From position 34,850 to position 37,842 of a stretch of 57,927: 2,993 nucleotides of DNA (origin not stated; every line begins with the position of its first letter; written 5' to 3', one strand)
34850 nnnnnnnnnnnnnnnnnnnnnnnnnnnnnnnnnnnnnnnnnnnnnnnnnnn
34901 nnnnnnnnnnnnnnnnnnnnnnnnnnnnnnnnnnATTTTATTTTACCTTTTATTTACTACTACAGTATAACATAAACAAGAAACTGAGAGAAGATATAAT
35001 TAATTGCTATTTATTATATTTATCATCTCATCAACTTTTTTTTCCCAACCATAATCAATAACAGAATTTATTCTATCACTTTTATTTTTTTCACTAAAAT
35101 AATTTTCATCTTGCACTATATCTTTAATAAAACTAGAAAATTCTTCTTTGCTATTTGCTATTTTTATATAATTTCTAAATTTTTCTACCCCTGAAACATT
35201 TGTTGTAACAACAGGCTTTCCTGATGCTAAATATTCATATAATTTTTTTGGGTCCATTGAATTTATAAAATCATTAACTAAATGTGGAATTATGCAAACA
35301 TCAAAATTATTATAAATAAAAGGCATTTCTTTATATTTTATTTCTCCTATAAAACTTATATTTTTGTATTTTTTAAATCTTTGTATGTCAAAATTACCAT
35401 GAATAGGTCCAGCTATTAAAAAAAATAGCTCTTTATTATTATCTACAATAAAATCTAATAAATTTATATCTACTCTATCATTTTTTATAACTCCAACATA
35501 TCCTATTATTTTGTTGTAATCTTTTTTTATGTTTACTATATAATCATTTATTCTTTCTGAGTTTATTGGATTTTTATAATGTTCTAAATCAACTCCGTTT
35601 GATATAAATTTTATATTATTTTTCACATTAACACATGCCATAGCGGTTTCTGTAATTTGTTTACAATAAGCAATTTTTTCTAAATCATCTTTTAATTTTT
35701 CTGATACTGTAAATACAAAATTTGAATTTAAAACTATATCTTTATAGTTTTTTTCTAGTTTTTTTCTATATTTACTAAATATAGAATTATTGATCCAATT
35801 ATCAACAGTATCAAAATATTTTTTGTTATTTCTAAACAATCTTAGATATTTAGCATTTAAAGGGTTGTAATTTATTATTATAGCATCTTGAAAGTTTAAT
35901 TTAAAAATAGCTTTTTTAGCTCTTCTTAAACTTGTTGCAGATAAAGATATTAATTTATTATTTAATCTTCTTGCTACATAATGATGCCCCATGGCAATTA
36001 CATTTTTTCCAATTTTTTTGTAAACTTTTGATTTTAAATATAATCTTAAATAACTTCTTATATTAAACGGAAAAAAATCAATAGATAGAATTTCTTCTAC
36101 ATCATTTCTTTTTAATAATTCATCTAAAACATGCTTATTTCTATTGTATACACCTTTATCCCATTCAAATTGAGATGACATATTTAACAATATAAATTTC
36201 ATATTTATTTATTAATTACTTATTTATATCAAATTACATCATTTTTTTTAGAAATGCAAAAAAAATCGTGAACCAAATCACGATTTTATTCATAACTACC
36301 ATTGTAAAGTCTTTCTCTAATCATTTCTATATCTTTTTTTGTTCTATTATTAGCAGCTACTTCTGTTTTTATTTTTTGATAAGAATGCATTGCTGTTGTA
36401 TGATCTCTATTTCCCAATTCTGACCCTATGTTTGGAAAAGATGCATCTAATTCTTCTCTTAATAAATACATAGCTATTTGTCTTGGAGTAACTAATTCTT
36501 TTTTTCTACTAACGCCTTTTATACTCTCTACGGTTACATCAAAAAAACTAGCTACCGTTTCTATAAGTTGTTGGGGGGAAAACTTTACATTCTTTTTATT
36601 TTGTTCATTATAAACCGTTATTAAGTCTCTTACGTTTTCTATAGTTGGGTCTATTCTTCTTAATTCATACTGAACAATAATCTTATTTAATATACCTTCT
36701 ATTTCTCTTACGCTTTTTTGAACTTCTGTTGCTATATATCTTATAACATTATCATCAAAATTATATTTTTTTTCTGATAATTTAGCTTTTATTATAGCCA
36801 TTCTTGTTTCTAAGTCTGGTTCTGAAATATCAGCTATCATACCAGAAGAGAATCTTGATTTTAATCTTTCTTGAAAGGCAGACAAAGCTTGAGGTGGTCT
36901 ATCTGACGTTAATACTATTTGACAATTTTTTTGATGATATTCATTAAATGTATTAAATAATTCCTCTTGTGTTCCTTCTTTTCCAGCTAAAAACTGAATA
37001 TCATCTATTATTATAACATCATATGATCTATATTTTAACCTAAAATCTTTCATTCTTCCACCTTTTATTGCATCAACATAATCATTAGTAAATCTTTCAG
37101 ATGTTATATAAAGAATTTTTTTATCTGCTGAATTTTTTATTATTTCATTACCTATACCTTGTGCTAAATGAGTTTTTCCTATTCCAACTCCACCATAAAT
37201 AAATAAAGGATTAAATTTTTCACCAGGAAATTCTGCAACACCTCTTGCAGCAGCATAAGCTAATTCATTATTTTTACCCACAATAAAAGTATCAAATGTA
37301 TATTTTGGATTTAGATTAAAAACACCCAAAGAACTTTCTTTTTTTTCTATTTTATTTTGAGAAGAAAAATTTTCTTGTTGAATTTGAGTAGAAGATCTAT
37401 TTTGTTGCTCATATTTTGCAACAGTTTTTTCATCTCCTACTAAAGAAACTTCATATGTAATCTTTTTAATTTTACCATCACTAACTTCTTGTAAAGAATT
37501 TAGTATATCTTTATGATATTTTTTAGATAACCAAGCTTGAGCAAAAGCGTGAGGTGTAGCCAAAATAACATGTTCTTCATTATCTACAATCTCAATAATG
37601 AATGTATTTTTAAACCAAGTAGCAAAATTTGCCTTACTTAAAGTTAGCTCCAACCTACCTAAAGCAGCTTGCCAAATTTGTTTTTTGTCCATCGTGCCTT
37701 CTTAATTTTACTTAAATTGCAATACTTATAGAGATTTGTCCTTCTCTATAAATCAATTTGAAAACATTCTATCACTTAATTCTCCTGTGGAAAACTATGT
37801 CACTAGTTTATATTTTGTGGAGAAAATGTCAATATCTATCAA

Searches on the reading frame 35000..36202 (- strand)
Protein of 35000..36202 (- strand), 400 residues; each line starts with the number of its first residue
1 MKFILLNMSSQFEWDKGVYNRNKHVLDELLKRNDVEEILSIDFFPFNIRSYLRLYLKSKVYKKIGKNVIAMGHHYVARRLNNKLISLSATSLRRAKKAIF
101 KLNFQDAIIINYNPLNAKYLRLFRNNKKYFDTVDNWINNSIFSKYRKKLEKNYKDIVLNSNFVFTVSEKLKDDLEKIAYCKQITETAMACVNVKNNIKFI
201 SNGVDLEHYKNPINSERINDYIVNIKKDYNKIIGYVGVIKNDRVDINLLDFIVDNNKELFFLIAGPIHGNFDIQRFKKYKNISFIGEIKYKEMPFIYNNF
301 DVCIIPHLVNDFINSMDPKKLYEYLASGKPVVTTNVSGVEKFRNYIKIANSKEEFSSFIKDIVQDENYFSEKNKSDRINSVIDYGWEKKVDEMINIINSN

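Call 26: search_protein_families(library=pfam, proteins=[window:35000-36202:-], max_evalue=0.001)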
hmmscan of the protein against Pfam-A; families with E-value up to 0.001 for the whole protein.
window:35000-36202:- (400 aa): 3 families
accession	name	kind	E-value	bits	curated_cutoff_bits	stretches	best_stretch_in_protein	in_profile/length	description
PF13692.12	Glyco_trans_1_4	-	8.9e-10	39.4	27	1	231-364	2-141/142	Glycosyl transferases group 1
PF13524.12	Glyco_trans_1_2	-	1.9e-06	28.3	25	1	249-366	6-115/144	Glycosyl transferase-like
PF00534.26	Glycos_transf_1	-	4.5e-06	26.7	26.4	1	229-342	14-130/172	Glycosyl transferases group 1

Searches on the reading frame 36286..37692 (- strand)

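Call 26: search_protein_families(library=pfam, proteins=[window:36286-37692:-], max_evalue=0.001)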
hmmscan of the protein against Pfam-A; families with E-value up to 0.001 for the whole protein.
window:36286-37692:- (468 aa): 7 families
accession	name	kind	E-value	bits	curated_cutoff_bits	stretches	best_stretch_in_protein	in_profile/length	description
PF00308.24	Bac_DnaA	-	4.5e-67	225.7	23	1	127-287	1-161/162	Bacterial DnaA ATPAse domain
PF08299.17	Bac_DnaA_C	-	9.9e-26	90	31.5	1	374-441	2-69/69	Bacterial dnaA protein helix-turn-helix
PF11638.13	DnaA_N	-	2.3e-11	43.7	24.6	1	5-68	2-64/65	DnaA N-terminal domain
PF01695.23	IstB_IS21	-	6.3e-11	42.7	24.1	1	163-266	95-195/238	IstB-like ATP binding protein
PF00004.35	AAA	-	9.9e-08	32.9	21.2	1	164-281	2-127/131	ATPase family associated with various cellular activities (AAA)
PF13173.12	AAA_14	-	1.3e-05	25.6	27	1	161-281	3-115/129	AAA domain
PF13401.12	AAA_22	-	7.6e-05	23.5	27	0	218-262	79-121/130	AAA domain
